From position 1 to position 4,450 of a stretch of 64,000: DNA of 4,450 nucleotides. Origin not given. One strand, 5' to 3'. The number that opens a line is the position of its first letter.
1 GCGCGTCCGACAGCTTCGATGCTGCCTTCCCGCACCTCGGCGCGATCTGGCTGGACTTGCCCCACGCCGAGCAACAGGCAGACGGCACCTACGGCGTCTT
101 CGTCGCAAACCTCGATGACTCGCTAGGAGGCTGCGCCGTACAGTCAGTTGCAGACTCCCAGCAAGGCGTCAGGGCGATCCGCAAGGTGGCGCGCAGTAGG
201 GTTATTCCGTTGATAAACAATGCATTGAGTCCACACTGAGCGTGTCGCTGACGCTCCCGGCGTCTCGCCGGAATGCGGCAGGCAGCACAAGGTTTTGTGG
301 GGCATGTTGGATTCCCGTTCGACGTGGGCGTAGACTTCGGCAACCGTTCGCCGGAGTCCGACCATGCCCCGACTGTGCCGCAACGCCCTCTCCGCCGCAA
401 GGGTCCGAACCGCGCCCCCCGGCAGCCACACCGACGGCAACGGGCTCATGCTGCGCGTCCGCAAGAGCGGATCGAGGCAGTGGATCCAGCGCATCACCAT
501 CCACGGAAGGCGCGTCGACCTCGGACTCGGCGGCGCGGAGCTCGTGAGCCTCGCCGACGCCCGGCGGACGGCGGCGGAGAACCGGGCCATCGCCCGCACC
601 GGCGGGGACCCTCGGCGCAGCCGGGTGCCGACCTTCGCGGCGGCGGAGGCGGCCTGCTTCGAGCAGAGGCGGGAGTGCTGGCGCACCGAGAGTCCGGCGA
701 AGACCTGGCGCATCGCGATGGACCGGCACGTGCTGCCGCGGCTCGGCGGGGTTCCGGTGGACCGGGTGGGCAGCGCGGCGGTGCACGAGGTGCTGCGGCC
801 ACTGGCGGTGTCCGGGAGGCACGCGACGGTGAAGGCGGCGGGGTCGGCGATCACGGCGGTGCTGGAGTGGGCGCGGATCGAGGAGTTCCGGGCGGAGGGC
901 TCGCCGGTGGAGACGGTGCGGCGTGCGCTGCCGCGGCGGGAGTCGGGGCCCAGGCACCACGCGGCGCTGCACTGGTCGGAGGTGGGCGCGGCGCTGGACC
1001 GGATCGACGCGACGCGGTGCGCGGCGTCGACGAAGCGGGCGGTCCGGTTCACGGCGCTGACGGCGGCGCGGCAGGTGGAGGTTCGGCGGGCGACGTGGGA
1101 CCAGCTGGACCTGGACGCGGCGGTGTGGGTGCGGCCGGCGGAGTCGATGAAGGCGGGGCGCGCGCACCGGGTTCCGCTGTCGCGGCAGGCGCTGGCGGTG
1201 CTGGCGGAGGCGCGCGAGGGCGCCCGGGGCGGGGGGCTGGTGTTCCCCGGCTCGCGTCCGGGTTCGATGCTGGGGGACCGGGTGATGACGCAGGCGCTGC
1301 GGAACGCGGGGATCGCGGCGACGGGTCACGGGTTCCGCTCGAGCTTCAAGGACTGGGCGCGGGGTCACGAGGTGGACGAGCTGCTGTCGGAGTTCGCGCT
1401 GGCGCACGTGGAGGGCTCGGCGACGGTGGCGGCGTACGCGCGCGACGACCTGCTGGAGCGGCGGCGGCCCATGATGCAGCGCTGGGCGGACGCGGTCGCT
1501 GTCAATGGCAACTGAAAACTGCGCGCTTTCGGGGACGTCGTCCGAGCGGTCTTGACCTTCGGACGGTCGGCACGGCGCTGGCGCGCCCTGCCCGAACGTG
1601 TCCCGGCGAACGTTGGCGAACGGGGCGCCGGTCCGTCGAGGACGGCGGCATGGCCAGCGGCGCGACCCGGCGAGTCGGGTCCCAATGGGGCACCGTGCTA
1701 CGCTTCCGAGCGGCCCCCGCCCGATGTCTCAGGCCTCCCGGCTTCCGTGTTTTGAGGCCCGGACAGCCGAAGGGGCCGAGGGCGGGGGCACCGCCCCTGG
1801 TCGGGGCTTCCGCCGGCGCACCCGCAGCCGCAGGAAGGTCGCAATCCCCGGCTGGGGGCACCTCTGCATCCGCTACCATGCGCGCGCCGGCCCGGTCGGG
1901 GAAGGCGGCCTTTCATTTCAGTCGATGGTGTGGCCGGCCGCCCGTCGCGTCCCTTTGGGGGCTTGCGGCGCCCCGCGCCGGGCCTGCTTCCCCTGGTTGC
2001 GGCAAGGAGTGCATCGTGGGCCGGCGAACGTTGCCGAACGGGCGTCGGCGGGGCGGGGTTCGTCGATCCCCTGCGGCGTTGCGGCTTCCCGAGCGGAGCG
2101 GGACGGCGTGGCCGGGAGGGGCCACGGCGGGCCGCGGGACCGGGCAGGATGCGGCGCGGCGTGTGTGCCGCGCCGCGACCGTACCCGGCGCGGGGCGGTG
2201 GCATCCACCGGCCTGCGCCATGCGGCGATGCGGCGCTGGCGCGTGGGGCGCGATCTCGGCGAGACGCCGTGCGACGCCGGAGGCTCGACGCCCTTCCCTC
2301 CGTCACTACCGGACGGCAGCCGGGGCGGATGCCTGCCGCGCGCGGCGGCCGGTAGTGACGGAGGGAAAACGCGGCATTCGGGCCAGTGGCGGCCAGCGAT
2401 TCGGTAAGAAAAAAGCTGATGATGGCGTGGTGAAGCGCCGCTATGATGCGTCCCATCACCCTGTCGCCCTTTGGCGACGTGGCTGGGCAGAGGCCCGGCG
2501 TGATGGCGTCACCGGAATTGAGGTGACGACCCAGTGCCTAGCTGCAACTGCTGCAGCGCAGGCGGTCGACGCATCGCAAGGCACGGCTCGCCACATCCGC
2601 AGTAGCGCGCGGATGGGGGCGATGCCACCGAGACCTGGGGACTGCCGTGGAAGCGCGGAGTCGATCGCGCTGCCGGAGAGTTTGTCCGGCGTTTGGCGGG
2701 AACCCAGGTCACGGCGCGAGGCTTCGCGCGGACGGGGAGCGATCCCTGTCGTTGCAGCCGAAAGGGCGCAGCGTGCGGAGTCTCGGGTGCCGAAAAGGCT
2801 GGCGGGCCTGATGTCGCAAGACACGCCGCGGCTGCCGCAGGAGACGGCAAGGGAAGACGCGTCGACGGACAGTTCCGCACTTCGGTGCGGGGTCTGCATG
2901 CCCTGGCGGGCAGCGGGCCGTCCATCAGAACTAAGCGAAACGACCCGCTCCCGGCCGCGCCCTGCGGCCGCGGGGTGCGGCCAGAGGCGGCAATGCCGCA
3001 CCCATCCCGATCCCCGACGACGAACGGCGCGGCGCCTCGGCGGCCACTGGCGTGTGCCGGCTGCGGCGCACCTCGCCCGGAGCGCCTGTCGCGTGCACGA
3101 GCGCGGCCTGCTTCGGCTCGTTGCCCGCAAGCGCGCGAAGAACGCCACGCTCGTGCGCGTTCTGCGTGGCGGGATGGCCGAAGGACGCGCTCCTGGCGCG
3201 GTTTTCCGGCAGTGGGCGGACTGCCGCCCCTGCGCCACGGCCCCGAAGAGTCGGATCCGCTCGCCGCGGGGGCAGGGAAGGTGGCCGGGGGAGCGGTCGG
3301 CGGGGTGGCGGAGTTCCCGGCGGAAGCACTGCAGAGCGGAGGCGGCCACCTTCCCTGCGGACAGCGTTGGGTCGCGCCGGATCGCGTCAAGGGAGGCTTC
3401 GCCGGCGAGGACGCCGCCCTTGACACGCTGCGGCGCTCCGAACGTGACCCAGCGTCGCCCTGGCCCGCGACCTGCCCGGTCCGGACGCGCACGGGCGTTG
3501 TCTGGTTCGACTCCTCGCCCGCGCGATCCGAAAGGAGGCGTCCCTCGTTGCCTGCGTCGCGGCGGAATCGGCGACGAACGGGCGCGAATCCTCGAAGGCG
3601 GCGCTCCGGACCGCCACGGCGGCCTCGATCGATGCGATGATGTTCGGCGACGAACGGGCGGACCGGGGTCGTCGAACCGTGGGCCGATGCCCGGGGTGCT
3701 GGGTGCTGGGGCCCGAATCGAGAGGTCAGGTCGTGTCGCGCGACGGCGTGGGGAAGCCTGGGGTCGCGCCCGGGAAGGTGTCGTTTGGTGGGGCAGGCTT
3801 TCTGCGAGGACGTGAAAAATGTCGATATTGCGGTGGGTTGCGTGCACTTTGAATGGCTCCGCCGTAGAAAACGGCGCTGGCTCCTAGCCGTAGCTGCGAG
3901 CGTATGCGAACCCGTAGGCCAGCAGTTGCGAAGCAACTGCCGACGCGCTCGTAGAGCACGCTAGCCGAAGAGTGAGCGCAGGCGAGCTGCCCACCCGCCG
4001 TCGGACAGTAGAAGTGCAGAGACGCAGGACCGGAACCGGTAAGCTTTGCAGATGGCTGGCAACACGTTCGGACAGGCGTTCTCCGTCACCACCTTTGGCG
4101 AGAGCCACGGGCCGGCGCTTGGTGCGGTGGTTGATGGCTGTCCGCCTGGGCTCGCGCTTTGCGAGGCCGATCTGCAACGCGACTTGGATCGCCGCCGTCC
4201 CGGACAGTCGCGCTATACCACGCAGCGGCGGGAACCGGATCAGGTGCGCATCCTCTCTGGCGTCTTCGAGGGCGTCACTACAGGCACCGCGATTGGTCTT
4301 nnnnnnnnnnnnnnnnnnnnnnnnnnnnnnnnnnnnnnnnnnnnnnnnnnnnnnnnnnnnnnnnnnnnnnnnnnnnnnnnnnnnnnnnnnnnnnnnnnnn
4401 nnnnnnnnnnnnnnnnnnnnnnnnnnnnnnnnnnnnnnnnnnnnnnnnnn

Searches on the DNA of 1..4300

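Call 53: search_rna_families(source=window, start=1, end=4300, threshold=evalue, max_evalue=1)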
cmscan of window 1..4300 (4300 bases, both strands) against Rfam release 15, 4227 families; matches with E-value up to 1: 5.
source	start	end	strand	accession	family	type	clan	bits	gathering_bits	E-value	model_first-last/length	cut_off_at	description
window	2291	2370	-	RF04011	mir-8515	Gene; miRNA;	-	30.3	100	0.008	1-92/92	no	mir-8515 microRNA precursor family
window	2297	2363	-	RF04014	mir-8338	Gene; miRNA;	-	29.2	80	0.0037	1-61/61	no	mir-8338 microRNA precursor family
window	2298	2364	+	RF04014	mir-8338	Gene; miRNA;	-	28.4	80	0.0058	1-61/61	no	mir-8338 microRNA precursor family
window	2291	2370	+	RF04011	mir-8515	Gene; miRNA;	-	27.8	100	0.033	1-92/92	no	mir-8515 microRNA precursor family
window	3363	3445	+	RF03240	MIR5534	Gene; miRNA;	-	25.5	79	0.11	1-102/102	no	MIR5534 microRNA precursor family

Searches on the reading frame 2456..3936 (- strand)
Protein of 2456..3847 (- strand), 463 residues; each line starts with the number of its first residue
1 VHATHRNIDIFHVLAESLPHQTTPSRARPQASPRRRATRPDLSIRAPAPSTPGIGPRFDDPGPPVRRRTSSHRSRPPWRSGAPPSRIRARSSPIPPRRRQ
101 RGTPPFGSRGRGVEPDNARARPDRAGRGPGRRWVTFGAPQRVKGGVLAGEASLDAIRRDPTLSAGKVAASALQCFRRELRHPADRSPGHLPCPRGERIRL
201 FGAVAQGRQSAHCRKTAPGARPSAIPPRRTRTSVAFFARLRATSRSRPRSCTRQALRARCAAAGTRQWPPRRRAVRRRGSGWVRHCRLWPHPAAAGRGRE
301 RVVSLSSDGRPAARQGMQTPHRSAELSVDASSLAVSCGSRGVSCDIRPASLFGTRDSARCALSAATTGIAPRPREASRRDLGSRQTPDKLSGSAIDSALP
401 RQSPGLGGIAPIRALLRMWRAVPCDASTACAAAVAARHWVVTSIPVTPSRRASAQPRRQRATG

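Call 54: search_protein_families(library=pfam, proteins=[window:2456-3847:-, window:2509-3936:-], max_evalue=0.01)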
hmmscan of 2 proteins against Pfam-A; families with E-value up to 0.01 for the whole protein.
window:2456-3847:- (463 aa): 0 families

window:2509-3936:- (475 aa): 0 families
